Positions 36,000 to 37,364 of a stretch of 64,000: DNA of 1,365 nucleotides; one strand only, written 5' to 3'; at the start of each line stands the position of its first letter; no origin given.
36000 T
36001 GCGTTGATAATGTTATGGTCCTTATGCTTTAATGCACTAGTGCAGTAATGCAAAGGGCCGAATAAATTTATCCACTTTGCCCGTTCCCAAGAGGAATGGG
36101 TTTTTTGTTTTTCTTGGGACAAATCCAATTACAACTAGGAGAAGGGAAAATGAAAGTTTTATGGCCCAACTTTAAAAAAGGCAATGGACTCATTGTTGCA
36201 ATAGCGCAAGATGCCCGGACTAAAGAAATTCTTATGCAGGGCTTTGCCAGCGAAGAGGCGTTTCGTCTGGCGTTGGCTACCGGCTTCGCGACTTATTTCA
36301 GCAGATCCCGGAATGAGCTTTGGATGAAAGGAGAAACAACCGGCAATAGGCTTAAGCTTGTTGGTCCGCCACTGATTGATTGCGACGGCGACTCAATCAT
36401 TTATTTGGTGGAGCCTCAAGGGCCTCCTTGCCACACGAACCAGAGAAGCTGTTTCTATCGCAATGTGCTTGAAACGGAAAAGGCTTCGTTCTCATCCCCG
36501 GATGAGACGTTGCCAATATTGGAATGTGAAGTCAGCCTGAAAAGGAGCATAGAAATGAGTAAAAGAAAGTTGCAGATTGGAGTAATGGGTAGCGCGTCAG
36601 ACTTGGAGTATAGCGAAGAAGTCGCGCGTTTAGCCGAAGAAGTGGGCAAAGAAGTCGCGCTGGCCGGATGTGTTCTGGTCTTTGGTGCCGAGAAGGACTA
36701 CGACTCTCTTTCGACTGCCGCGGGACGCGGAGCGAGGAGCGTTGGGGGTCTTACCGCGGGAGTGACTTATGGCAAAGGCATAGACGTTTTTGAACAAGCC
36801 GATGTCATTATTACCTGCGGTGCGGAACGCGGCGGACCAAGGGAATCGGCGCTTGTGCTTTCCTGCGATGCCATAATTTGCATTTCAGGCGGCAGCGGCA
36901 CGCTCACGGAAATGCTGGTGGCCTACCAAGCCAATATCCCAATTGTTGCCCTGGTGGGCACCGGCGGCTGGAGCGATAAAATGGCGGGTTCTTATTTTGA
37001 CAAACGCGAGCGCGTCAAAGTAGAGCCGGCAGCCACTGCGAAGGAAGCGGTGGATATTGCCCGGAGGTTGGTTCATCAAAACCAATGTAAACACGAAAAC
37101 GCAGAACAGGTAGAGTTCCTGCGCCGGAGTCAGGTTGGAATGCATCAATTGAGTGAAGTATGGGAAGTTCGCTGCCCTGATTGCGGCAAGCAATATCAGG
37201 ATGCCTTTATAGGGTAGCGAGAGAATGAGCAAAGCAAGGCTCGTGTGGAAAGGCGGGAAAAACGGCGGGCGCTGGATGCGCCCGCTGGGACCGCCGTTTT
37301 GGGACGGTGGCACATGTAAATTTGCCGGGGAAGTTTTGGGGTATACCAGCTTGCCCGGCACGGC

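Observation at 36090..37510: Higher-GC island encoding an in-frame HisI (PRA-cyclohydrolase) - LOG/TIGR00725-like fusion plus a small Gly-rich ORF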

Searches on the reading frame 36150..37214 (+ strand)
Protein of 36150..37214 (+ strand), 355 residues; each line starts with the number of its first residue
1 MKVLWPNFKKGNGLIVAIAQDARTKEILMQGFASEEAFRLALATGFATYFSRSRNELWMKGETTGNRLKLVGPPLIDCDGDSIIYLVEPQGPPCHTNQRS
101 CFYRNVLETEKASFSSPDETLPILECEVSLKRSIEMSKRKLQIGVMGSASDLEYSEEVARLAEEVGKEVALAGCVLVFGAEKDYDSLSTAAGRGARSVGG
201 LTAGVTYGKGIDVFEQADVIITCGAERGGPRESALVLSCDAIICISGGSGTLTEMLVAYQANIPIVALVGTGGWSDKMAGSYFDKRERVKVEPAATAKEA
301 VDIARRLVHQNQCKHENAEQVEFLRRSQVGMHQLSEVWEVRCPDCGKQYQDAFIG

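Call 4: search_protein_families(library=pfam, proteins=[window:36150-37214:+], max_evalue=0.1)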
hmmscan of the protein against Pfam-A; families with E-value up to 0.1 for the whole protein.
window:36150-37214:+ (355 aa): 6 families
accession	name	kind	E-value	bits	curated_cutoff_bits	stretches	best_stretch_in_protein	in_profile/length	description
PF01502.23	PRA-CH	-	3e-25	88.3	27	1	29-103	1-74/74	Phosphoribosyl-AMP cyclohydrolase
PF18306.6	LDcluster4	-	6.1e-24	84.8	26.3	1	140-299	1-149/151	SLOG cluster4 family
PF03641.19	Lysine_decarbox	-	0.0082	16.8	27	1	227-260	41-74/131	Possible lysine decarboxylase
PF18171.6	LSDAT_prok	-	0.0087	15.8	25.4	1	240-304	125-187/195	SLOG in TRPM, prokaryote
PF00731.26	AIRC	-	0.028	14.4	30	0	145-169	5-29/148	AIR carboxylase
PF14119.11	DUF4288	-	0.063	14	27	0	282-321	20-57/84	Domain of unknown function (DUF4288)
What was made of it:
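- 36150..36482 (+): PRA-CH / HisI domain (aa 1-111) with the DCDGD motif and Cys/His/Cys positions intact. Pfam PF01502 at 3e-25 (call 4).
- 36555..37073 (+): SLOG cluster4 / TIGR00725 Rossmannoid domain (aa 136-308). It begins at the ancestral start codon ATG 36555. Pfam PF18306 at 6e-24 (call 4).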

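Call 5: search_protein_families(library=ncbifam, proteins=[window:36150-37214:+], max_evalue=0.1)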
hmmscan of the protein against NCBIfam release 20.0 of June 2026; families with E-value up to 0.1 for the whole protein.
window:36150-37214:+ (355 aa): 7 families
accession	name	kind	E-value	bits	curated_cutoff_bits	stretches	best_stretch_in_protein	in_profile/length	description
NF002747.0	PRK02759.1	equivalog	3.1e-34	118.4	187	1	7-113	11-116/208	bifunctional phosphoribosyl-AMP cyclohydrolase/phosphoribosyl-ATP diphosphatase HisIE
NF000768.0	PRK00051.1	equivalog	7.6e-34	116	126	1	8-113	18-122/131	phosphoribosyl-AMP cyclohydrolase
TIGR00725.1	TIGR00725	hypoth_equivalog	7e-20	71.1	106.9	1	141-300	2-158/159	TIGR00725 family protein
TIGR00730.1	TIGR00730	subfamily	1.2e-05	25.1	96.35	1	149-257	8-115/178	TIGR00730 family Rossman fold protein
NF058542.1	CtkRMPhLog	equivalog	3.9e-05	23.7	300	1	155-261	14-119/177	cytokinin riboside 5'-monophosphate phosphoribohydrolase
TIGR01162.1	purE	equivalog_domain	0.0084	15.6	149.6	0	145-169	4-28/156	5-(carboxyamino)imidazole ribonucleotide mutase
TIGR04021.1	LLM_DMSO2_sfnG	equivalog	0.073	12.4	382.95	0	150-190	25-67/350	dimethylsulfone monooxygenase SfnG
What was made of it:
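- On HisI / PRA-CH (PF01502): 116.0 bits against a cutoff of 126, and 118.4 against 187 (call 5).
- On SLOG cluster4 (PF18306) / TIGR00725: TIGR00725 itself scores 71.1 against a cutoff of 106.9, which is not met (call 5).
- Checked: NCBIfam finds HisI/HisIE and TIGR00725, all below their equivalog cutoffs (call 5).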

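Call 6: find_homologous_proteins(query=window:36150-37214:+)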
Query window:36150-37214:+ (355 aa): 240 proteins with E <= 0.001 among 8000 candidates; the best 120 are listed.
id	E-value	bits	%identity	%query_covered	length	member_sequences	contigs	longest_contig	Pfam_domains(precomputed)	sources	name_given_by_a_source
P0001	5.8e-236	800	100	100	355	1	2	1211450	PF01502.24,PF18306.7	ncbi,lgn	-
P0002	1.1e-97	345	74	61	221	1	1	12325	PF18306.7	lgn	-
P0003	3.4e-97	344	74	61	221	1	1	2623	PF18306.7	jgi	jgi:uncharacterized protein (TIGR00725 family)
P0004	1.1e-86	309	67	61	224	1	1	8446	PF18306.7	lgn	-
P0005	2.0e-86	308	67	61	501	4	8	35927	PF00294.30,PF18306.7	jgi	jgi:uncharacterized protein (TIGR00725 family)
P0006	2.1e-85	305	66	61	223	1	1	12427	PF18306.7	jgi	jgi:uncharacterized protein (TIGR00725 family)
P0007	6.1e-82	293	71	54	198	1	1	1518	PF18306.7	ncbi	-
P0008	1.1e-80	289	63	46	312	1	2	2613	PF01502.24,PF18306.7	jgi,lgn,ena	-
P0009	1.8e-78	282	72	54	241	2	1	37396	PF18306.7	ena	-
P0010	1.8e-77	279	73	52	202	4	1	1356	PF18306.7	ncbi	-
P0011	2.9e-69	252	69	50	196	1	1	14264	PF18306.7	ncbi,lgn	-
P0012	3.2e-67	245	65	50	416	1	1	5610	PF00294.30,PF18306.7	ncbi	-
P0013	1.8e-66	243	72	46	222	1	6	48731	PF18306.7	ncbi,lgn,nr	ncbi:MAG: LOG family protein [Candidatus Spechtbacteria bacterium]|nr:LOG family protein [Candidatus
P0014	6.6e-66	241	66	48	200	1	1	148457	PF18306.7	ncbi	ncbi:MAG: hypothetical protein ACMXYG_06070 [Candidatus Woesearchaeota archaeon]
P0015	6.6e-66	241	71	47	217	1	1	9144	PF18306.7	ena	-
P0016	1.6e-65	239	60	54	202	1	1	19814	PF18306.7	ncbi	-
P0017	1.6e-65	239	71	46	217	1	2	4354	PF18306.7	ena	-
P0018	3.1e-65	238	66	50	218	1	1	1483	PF18306.7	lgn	-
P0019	3.2e-64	235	63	51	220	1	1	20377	PF18306.7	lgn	-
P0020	8.3e-64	234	58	58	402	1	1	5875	PF24827.2,PF18306.7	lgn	-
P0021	1.3e-63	233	67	47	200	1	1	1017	PF18306.7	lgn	-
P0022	4.6e-63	231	69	48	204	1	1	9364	PF18306.7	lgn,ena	-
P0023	9.3e-63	230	53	64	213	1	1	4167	PF18171.7,PF18306.7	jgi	jgi:uncharacterized protein (TIGR00725 family)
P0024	9.4e-63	230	54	66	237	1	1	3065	PF18306.7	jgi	-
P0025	9.6e-63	230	65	49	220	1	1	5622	PF18306.7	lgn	-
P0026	1.2e-62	230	60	50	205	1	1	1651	PF18306.7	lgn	-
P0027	2.0e-62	229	64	48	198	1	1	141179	PF18171.7,PF18306.7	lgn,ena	-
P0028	3.1e-62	229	63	50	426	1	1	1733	PF24827.2,PF18306.7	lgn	-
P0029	6.2e-62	228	64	48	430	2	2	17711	PF24827.2,PF18171.7,PF18306.7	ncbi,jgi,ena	ncbi:MAG: succinylglutamate desuccinylase/aspartoacylase family protein [Patescibacteria group bacte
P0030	8.0e-62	227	58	53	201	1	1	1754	PF18306.7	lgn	-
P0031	1.1e-61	227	58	54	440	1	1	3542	PF24827.2,PF18306.7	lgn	-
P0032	1.2e-61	227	59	50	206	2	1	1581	PF18306.7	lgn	-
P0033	1.7e-61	226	60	54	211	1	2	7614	PF18306.7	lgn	-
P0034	1.8e-61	226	62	48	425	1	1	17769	PF24827.2,PF18306.7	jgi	jgi:uncharacterized protein (TIGR00725 family)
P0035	2.0e-61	226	64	48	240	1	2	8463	PF18306.7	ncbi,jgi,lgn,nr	ncbi:LOG family protein [Candidatus Woesearchaeota archaeon]|nr:LOG family protein [Candidatus Woese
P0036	2.9e-61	225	68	48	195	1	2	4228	PF18306.7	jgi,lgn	-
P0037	3.1e-61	225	59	52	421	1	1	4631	PF00294.30,PF18306.7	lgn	-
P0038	3.4e-61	225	61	50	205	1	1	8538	PF18306.7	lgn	-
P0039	4.6e-61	225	62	52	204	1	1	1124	PF18306.7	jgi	jgi:uncharacterized protein (TIGR00725 family)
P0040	5.4e-61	225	61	50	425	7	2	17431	PF24827.2,PF18306.7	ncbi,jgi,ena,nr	ncbi:MAG: hypothetical protein COY04_01100 [Parcubacteria group bacterium CG_4_10_14_0_2_um_filter_7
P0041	6.1e-61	224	63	47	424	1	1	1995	PF24827.2,PF18306.7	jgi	jgi:uncharacterized protein (TIGR00725 family)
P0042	1.0e-60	224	58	54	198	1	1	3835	PF18306.7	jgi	jgi:uncharacterized protein (TIGR00725 family)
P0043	2.1e-60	223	62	52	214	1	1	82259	PF18306.7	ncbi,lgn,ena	-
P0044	2.9e-60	222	53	60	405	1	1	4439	PF24827.2,PF18306.7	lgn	-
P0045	3.5e-60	222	62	49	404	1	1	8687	PF24827.2,PF18306.7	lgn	-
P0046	4.1e-60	222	66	47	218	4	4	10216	PF18306.7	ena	-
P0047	4.6e-60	221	63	49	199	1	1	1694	PF18306.7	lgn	-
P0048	5.5e-60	221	58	49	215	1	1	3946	PF18306.7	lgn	-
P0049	7.4e-60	221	59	50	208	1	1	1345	PF18306.7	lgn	-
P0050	8.9e-60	221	58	52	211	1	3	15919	PF18306.7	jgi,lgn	jgi:hypothetical protein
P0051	9.6e-60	220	58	53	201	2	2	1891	PF18306.7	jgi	-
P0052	1.1e-59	220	65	46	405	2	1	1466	PF24827.2,PF18306.7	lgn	-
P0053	2.3e-59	219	62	50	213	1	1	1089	PF18306.7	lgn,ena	-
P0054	2.4e-59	219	61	48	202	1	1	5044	PF18171.7,PF18306.7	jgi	-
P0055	2.5e-59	219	56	55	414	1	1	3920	PF24827.2,PF18306.7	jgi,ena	-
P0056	2.5e-59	219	61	50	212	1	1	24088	PF18306.7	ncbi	-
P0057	2.5e-59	219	60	52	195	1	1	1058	PF18306.7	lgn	-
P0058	2.6e-59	219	58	50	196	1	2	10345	PF18306.7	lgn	-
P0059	4.3e-59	218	63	50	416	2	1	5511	PF24827.2,PF18306.7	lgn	-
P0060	4.4e-59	218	62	48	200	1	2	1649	PF18306.7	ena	-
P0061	6.4e-59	218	57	49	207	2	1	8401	PF18171.7,PF18306.7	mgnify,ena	mgnify:FL=1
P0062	6.4e-59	218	61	50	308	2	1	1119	PF24827.2,PF18306.7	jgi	-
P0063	7.3e-59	218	57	58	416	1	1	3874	PF24827.2,PF18306.7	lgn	-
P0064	9.0e-59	217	62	48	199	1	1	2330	PF18306.7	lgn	-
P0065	9.8e-59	217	56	54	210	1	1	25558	PF18306.7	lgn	-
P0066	1.0e-58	217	60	49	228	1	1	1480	PF18306.7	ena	-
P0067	1.2e-58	217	58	52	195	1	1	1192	PF18306.7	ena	-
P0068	1.3e-58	217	60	47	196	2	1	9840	PF18306.7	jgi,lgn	-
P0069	1.9e-58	216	61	49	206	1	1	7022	PF18306.7,PF03641.20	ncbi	-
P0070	3.0e-58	216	57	50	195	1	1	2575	PF18306.7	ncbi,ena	-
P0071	5.0e-58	215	64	45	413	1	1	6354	PF24827.2,PF18306.7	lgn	-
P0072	7.0e-58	214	55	52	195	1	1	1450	PF18306.7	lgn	-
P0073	7.7e-58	214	60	49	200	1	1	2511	PF18306.7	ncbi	-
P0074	1.1e-57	214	56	54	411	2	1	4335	PF13419.13,PF00702.33,PF18306.7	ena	-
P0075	1.2e-57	214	62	48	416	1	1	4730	PF24827.2,PF18306.7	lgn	-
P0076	1.3e-57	213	61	48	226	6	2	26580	PF18306.7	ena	-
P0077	1.6e-57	213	64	48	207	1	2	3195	PF18306.7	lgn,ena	-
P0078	1.8e-57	213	56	56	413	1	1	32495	PF24827.2,PF18306.7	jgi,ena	-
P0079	2.7e-57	212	54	54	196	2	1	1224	PF18306.7,PF03641.20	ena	-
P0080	3.1e-57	212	58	50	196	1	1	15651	PF18171.7,PF18306.7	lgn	-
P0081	3.2e-57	212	61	49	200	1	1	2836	PF18306.7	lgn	-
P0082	3.6e-57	212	55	50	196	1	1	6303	PF18306.7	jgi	-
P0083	4.0e-57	212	54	53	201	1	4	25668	PF18306.7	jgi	jgi:uncharacterized protein (TIGR00725 family)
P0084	4.1e-57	212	63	47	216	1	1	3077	PF18306.7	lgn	-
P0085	4.2e-57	212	61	49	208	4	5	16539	PF18306.7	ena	-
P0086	5.0e-57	212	62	48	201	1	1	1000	PF18306.7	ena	-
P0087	7.5e-57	211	63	47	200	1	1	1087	PF18306.7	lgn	-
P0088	7.6e-57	211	62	47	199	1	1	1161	PF18306.7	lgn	-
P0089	1.2e-56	210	60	48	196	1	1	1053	PF18171.7,PF18306.7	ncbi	-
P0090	1.9e-56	210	61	48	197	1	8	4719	PF18306.7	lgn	-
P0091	2.1e-56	209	61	48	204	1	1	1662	PF18306.7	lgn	-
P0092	4.2e-56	208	58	50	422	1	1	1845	PF24827.2,PF18171.7,PF18306.7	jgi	jgi:uncharacterized protein (TIGR00725 family)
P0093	5.3e-56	208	57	52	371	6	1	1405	PF00294.30,PF18306.7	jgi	jgi:uncharacterized protein (TIGR00725 family)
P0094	1.0e-55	207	58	50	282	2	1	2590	PF18306.7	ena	-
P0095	1.1e-55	207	58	48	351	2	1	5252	PF24827.2,PF18306.7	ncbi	ncbi:MAG: succinylglutamate desuccinylase/aspartoacylase family protein, partial [Patescibacteria gr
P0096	1.5e-55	207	61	48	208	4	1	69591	PF18306.7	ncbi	-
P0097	1.7e-55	206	65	46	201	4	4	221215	PF18306.7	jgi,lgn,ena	-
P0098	2.1e-55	206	57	52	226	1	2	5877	PF18306.7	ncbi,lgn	-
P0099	4.6e-55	205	54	53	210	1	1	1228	PF18306.7,PF03641.20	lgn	-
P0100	4.9e-55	205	59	49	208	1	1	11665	PF18306.7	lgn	-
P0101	6.4e-55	205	62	47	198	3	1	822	PF18306.7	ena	-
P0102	9.0e-55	204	57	46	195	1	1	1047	PF18306.7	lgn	-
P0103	1.4e-54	203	57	49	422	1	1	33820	PF24827.2,PF18306.7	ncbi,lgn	-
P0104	1.4e-54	203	61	48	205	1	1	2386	PF18306.7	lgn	-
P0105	1.6e-54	203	60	47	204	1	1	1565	PF18306.7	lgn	-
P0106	2.1e-54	203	59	49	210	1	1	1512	PF18306.7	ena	-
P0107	2.2e-54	203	58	48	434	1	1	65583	PF24827.2,PF18306.7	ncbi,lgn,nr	ncbi:MAG: succinylglutamate desuccinylase/aspartoacylase family protein [bacterium]|nr:succinylgluta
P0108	2.3e-54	203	58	47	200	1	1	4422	PF18306.7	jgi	jgi:uncharacterized protein (TIGR00725 family)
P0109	2.4e-54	203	61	47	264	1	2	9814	PF18306.7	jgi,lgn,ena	-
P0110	2.5e-54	203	63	46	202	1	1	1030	PF18306.7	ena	-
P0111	2.8e-54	202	59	48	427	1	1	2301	PF24827.2,PF18306.7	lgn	-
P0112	3.0e-54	202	61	47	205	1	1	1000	PF18306.7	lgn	-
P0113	3.9e-54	202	60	47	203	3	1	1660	PF18306.7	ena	-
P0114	5.4e-54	202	58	48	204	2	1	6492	PF18306.7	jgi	-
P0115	1.0e-53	201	55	51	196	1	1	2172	PF18171.7,PF18306.7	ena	-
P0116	1.1e-53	201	60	48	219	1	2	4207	PF18306.7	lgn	-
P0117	1.3e-53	200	60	46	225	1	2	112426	PF18306.7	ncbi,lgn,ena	-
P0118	2.2e-53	200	54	50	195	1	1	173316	PF18171.7,PF18306.7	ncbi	-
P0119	2.4e-53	199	59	47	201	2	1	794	PF18306.7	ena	-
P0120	2.4e-53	199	57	47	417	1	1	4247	PF24827.2,PF18306.7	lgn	-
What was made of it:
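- Checked: It gives a 355-aa protein identical to database protein P0001 (call 6).
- It is fused promiscuously to enzymes of different chemistry, namely a kinase, a hydrolase, a phosphatase and a cyclohydrolase (call 6).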

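Call 9: list_cluster_members(proteins=[P0001, P0008])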
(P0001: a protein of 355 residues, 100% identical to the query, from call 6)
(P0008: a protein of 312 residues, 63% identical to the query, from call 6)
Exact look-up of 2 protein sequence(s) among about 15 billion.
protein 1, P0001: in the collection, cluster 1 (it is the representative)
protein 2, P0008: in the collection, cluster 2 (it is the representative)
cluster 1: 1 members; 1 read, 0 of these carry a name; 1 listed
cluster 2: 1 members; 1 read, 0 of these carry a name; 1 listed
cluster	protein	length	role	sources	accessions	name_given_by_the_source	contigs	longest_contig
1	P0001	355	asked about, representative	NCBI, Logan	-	-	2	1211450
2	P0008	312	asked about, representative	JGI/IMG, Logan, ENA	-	-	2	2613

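Call 10: find_encoding_contigs(protein=P0008, flank=5000)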
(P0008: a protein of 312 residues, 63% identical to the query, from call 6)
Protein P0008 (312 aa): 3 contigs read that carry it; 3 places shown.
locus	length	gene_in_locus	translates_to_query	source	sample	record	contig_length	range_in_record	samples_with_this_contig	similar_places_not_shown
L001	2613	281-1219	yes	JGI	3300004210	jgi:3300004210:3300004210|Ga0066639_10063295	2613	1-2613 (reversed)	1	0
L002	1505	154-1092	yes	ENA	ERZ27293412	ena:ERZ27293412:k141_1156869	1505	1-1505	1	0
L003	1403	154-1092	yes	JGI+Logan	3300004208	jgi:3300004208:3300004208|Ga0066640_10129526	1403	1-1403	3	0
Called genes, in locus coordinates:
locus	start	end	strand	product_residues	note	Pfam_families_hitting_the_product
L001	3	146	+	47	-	?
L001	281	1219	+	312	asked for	PF18306:LDcluster4, PF01502:PRA-CH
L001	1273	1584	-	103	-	-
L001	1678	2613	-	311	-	?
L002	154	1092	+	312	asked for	PF18306:LDcluster4, PF01502:PRA-CH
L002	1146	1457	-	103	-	-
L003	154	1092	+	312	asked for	PF18306:LDcluster4, PF01502:PRA-CH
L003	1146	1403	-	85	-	?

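Call 12: find_encoding_contigs(protein=P0001, flank=2000, max_places=4)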
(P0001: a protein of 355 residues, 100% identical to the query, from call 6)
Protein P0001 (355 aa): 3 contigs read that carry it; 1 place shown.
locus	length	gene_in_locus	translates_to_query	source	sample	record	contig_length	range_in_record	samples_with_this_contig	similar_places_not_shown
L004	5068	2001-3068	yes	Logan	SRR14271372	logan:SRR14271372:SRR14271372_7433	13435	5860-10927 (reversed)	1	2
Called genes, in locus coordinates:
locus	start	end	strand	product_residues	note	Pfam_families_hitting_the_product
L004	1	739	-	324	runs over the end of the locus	PF01435:Peptidase_M48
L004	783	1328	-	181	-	PF04011:LemA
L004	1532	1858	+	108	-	PF01371:Trp_repressor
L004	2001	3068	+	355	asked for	PF01502:PRA-CH, PF18306:LDcluster4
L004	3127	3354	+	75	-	-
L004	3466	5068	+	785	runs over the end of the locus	PF07517:SecA_DEAD, PF01043:SecA_PP_bind, PF21090:P-loop_SecA, PF07516:SecA_SW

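Call 13: search_solved_structures(query=window:36150-37214:+, max_evalue=0.01, show_alignments=3)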
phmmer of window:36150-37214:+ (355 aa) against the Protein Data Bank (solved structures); distinct sequences matched with E-value up to 0.01: 10.
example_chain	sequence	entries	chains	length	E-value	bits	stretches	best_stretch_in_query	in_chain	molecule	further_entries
1zps_A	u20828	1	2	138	2.1e-26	95.9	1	10-107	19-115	Phosphoribosyl-AMP cyclohydrolase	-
7bgm_A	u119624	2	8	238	1.4e-25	93.2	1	11-111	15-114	Phosphoribosyl-AMP cyclohydrolase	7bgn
6j2l_A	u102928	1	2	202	1.5e-19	73.3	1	8-104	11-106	Histidine biosynthesis bifunctional protein HisIE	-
6j22_A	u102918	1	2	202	1.7e-19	73.2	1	8-104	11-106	Histidine biosynthesis bifunctional protein HisIE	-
1rcu_A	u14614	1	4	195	6.4e-13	51.6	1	140-307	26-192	conserved hypothetical protein VT76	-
2iz5_A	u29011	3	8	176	1.7e-11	46.9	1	136-279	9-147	MOCO CARRIER PROTEIN | MOLYBDENUM COFACTOR CARRIER PROTEIN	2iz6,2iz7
6y01_AAA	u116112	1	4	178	4.3e-09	39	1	137-268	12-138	p450 cytochrome, putative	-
3qua_A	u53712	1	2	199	7.4e-05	25.1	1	156-261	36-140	Putative uncharacterized protein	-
7w2i_B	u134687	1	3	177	0.0015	20.8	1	156-259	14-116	Cytokinin riboside 5'-monophosphate phosphoribohydrolase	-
7w2i_A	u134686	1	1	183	0.0016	20.7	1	156-259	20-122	Cytokinin riboside 5'-monophosphate phosphoribohydrolase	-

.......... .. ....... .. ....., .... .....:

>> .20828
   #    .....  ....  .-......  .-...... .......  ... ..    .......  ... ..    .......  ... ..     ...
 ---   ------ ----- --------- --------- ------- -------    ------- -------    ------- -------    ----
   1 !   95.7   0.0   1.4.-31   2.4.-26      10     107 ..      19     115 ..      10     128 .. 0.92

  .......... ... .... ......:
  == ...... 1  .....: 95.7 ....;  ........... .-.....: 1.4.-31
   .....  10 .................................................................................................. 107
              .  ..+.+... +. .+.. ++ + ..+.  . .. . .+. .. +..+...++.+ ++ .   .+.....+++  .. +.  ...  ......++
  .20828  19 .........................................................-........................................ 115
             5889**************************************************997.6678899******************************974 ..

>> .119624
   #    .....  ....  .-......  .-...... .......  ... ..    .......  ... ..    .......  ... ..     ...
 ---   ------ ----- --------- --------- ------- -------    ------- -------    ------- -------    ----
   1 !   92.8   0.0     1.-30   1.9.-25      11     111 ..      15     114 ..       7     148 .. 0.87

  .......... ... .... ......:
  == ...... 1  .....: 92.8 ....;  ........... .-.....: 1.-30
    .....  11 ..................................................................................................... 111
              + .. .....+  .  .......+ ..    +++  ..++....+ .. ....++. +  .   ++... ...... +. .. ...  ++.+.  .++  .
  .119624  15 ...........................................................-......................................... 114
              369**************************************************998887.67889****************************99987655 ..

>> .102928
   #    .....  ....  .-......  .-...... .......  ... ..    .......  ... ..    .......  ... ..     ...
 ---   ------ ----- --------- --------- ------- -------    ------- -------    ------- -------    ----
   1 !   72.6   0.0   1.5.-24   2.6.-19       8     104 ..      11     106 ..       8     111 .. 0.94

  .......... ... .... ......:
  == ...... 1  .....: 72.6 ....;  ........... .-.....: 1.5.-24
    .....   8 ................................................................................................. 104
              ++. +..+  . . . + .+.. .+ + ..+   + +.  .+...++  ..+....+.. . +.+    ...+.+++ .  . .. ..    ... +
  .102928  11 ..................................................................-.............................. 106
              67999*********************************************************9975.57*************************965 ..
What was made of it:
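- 36150..36482 (+): PDB 1ZPS at 2e-26 (call 13).
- On HisI / PRA-CH (PF01502): PDB HisI 1ZPS matches at E=2e-26 (call 13).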

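Call 22: find_encoding_contigs(protein=P0002, flank=6000, max_places=3)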
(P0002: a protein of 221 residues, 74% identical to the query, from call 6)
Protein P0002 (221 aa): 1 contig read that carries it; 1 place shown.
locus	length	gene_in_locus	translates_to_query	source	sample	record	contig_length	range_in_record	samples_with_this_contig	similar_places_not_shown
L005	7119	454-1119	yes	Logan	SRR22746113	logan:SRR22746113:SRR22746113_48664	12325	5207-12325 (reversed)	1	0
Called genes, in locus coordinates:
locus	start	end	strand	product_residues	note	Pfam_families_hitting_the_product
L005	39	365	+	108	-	PF01371:Trp_repressor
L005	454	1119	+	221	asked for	PF18306:LDcluster4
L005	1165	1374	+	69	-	-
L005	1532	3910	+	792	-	PF07517:SecA_DEAD, PF01043:SecA_PP_bind, PF21090:P-loop_SecA, PF07516:SecA_SW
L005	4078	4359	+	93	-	PF02686:GatC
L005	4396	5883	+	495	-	PF01425:Amidase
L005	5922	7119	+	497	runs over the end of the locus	PF02934:GatB_N, PF02637:GatB_Yqey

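Call 23: find_encoding_contigs(protein=P0006, flank=6000, max_places=3)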
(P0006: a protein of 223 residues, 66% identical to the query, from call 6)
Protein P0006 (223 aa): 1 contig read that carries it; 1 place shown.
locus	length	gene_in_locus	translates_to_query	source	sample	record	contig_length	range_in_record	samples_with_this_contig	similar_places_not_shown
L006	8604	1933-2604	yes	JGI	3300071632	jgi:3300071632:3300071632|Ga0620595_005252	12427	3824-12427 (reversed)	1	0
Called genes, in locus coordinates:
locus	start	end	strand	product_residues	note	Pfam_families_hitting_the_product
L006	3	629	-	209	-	?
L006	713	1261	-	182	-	PF04011:LemA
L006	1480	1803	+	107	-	PF01371:Trp_repressor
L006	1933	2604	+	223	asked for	PF18306:LDcluster4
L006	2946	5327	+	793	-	PF07517:SecA_DEAD, PF01043:SecA_PP_bind, PF21090:P-loop_SecA, PF07516:SecA_SW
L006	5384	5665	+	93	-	PF02686:GatC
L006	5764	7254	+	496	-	PF01425:Amidase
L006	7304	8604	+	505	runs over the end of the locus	PF02934:GatB_N, PF02637:GatB_Yqey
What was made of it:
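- The sister loci L005 and L006 have lost both hisG and hisI yet keep SLOG (calls 22, 23).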
